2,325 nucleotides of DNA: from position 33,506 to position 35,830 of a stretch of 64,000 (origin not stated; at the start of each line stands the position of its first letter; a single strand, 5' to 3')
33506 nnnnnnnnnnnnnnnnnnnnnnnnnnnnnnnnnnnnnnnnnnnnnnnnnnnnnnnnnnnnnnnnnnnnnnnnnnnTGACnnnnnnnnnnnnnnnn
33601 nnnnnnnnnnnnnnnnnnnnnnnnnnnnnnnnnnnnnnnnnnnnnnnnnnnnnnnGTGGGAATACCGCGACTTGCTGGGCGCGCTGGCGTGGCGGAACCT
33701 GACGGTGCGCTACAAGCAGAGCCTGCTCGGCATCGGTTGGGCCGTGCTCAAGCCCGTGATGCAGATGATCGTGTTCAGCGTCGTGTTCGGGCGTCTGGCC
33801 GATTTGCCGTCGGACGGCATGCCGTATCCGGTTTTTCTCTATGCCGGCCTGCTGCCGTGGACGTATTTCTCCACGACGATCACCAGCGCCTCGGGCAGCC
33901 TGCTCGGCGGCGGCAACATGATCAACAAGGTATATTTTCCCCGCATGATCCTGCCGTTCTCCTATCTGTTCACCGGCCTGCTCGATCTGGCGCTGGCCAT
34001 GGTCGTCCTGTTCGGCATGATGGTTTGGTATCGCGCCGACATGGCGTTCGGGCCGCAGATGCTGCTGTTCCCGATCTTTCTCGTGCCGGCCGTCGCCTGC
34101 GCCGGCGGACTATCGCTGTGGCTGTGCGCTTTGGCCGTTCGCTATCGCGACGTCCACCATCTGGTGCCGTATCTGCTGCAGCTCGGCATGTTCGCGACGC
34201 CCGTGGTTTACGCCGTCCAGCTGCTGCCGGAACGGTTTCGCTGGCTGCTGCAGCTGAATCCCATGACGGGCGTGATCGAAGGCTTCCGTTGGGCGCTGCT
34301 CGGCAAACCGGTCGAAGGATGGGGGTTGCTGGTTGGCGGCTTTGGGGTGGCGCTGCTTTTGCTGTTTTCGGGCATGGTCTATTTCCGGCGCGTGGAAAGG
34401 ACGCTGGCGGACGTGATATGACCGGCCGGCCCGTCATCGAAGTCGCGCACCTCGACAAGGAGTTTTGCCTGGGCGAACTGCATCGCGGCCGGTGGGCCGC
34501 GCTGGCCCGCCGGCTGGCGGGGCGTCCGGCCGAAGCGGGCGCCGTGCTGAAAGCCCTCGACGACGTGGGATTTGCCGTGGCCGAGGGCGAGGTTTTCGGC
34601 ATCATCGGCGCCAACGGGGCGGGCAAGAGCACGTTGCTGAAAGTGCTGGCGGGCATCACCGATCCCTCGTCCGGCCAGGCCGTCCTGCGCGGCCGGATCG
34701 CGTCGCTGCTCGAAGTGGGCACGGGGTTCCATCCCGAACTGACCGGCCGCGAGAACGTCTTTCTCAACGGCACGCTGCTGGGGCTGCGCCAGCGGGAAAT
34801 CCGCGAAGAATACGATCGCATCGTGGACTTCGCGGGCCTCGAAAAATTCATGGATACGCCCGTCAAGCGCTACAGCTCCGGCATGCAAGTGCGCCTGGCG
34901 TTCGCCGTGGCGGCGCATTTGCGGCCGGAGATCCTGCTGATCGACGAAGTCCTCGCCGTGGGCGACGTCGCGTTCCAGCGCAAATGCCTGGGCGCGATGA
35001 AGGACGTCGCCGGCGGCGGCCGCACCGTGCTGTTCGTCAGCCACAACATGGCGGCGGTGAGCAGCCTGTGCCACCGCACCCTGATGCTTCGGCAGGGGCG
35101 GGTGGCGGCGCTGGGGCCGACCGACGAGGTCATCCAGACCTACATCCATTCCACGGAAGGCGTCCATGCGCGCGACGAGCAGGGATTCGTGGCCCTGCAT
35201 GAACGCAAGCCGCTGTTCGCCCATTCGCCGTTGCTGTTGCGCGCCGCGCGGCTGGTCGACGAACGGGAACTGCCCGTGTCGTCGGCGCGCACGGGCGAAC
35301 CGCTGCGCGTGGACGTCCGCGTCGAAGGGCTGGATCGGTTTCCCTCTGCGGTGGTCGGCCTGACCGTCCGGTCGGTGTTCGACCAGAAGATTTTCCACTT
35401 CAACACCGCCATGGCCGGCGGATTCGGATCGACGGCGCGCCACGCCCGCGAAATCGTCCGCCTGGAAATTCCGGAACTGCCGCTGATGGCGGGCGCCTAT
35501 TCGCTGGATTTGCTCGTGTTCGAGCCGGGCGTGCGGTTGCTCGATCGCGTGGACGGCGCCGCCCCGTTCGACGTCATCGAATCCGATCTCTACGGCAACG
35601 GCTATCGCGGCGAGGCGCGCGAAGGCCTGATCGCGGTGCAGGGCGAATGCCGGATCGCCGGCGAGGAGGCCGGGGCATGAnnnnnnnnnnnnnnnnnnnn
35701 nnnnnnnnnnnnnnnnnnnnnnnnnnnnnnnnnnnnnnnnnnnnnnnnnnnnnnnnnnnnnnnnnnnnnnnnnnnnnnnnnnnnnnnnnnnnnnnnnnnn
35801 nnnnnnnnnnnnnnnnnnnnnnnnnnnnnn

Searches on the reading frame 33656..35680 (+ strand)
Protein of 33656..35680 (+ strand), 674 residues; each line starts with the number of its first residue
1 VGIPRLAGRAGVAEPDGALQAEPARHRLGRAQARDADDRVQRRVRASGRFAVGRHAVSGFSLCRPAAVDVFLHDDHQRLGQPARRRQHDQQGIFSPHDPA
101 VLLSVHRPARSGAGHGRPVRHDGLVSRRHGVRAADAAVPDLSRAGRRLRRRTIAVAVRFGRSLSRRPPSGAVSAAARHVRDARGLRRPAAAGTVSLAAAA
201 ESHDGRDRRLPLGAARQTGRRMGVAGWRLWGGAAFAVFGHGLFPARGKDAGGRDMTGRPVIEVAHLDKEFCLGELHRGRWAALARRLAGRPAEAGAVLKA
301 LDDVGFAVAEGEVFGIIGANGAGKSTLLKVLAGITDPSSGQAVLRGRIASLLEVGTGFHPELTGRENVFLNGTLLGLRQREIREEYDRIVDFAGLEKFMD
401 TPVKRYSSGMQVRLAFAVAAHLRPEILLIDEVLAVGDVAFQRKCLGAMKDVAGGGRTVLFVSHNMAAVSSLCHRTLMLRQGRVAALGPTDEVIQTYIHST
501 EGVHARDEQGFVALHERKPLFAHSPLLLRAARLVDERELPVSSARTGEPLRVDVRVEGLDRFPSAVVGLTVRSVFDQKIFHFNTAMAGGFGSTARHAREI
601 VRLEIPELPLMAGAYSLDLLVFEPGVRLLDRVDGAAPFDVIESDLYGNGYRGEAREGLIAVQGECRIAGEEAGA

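Call 43: search_protein_families(library=pfam, proteins=[window:33656-35680:+], max_evalue=0.001)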
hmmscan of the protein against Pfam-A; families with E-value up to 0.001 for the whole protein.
window:33656-35680:+ (674 aa): 3 families
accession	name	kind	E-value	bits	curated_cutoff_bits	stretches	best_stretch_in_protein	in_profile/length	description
PF00005.33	ABC_tran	-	4.6e-22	79.5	25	1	301-432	1-135/137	ABC transporter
PF14524.12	Wzt_C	-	1.7e-13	51.2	30.4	1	530-643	14-132/143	Wzt C-terminal domain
PF13304.12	AAA_21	-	2.4e-09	38.1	27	1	314-335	2-23/304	AAA domain, putative AbiEii toxin, Type IV TA system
